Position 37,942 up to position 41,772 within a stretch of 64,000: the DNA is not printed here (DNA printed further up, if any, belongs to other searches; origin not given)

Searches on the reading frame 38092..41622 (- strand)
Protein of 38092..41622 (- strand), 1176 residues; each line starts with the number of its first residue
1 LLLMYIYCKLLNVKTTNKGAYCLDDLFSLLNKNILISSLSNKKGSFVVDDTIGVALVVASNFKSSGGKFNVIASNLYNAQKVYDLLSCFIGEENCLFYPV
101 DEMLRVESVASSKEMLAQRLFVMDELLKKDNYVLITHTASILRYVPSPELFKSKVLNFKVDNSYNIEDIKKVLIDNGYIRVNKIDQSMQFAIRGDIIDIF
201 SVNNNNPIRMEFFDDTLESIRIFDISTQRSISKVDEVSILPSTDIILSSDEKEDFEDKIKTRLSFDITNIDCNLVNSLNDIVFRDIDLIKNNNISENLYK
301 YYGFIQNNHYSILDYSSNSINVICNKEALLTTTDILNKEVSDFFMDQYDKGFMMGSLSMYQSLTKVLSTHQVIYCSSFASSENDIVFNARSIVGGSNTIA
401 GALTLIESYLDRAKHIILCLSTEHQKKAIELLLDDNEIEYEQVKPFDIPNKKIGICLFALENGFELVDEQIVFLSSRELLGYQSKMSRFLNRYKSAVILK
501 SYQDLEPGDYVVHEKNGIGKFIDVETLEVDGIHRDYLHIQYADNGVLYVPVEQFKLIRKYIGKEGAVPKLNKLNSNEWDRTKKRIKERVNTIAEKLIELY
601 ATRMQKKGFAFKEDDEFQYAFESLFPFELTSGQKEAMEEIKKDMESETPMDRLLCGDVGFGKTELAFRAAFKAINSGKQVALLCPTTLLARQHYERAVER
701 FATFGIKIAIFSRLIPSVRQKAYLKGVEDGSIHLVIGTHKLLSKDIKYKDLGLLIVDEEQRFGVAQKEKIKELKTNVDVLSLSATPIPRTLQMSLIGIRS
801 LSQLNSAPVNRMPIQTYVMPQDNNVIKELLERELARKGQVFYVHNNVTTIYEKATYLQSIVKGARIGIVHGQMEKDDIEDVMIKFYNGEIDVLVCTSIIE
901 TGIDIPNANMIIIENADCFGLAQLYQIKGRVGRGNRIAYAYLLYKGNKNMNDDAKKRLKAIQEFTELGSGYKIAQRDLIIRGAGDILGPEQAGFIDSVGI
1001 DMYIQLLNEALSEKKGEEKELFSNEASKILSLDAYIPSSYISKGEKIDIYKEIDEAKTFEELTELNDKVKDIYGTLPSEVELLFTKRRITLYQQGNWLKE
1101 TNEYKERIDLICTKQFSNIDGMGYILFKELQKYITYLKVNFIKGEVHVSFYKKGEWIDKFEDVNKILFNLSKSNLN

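Call 66: search_protein_families(library=pfam, proteins=[window:38092-41622:-], max_evalue=0.00001)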
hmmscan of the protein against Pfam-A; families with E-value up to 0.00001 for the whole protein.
window:38092-41622:- (1176 aa): 6 families
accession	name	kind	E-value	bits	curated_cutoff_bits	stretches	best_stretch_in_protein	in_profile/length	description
PF00270.35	DEAD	-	2.9e-24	86.1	26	1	630-792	1-165/167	DEAD/DEAH box helicase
PF00271.37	Helicase_C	-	8.7e-23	81.1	23.5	1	825-934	5-109/110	Helicase conserved C-terminal domain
PF17757.6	UvrB_inter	-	1.1e-22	80.4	22.9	1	156-243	1-89/91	UvrB interaction domain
PF02559.22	CarD_TRCF_RID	-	1.2e-21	76.9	23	1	505-561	1-57/57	CarD-like/TRCF RID domain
PF03461.20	TRCF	-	8.7e-14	52.1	25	1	1030-1113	1-85/95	TRCF domain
PF04851.21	ResIII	-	1.3e-09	38.6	22.5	1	627-786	2-162/164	Type III restriction enzyme, res subunit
